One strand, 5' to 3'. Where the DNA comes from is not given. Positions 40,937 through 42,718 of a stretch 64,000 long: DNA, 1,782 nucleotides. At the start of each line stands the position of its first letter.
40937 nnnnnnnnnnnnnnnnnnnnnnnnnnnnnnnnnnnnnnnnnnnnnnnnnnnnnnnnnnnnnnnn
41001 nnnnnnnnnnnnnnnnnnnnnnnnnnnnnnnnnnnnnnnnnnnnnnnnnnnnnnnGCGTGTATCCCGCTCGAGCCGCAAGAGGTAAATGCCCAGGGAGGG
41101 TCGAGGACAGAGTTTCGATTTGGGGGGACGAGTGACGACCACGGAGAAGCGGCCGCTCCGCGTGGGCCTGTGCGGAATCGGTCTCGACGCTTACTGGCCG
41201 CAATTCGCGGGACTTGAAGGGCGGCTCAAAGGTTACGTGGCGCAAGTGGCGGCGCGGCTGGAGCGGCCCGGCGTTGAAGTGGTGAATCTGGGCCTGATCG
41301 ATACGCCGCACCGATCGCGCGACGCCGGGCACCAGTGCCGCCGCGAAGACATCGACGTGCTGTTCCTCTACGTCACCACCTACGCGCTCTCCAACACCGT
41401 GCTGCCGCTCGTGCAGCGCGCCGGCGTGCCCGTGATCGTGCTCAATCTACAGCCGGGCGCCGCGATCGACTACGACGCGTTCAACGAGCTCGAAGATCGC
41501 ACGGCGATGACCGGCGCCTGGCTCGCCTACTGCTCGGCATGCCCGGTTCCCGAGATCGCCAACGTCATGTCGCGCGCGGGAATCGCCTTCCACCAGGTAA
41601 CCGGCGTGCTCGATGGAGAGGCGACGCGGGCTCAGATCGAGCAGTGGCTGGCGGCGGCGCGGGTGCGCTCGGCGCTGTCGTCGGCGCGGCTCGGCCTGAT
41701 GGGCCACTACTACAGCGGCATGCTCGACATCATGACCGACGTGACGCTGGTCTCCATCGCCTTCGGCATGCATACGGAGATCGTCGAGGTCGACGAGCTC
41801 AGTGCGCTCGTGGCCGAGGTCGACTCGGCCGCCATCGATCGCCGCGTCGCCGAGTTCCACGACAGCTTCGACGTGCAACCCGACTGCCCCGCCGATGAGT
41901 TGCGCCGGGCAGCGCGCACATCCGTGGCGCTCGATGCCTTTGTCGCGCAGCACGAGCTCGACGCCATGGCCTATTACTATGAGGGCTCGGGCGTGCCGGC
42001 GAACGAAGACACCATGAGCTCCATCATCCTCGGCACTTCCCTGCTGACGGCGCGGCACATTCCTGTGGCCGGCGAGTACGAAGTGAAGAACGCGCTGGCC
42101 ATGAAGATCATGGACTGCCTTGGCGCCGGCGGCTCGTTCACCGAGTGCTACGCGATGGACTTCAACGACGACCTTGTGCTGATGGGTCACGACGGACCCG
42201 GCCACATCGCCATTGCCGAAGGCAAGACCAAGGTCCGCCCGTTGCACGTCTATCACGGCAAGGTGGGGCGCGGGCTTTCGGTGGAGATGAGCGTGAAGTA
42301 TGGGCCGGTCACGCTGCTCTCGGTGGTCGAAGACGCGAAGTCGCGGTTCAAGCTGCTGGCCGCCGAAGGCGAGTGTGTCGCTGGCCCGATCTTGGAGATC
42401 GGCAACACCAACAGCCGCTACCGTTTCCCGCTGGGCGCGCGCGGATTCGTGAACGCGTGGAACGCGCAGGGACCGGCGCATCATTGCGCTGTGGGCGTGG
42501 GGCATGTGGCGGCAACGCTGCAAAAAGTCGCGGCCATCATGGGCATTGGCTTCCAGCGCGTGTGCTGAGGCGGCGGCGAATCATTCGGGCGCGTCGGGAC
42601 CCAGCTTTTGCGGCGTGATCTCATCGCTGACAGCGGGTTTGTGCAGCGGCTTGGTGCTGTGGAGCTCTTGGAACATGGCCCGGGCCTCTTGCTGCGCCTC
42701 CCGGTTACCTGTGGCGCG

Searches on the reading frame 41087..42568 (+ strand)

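Call 27: search_protein_families(library=pfam, proteins=[window:41087-42568:+], max_evalue=0.001)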
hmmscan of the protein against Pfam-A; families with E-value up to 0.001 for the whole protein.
window:41087-42568:+ (493 aa): 3 families
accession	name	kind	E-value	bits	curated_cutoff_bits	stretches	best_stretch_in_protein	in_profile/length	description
PF11762.14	Arabinose_Iso_C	-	4.7e-10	39.8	25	1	349-487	2-143/144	L-arabinose isomerase C-terminal domain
PF24856.1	AraA_central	-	2e-06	28.7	24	1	222-299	22-104/148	L-arabinose isomerase central domain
PF02952.23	Fucose_iso_C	-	4.8e-05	23.5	29.3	1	386-489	27-139/143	L-fucose isomerase, C-terminal domain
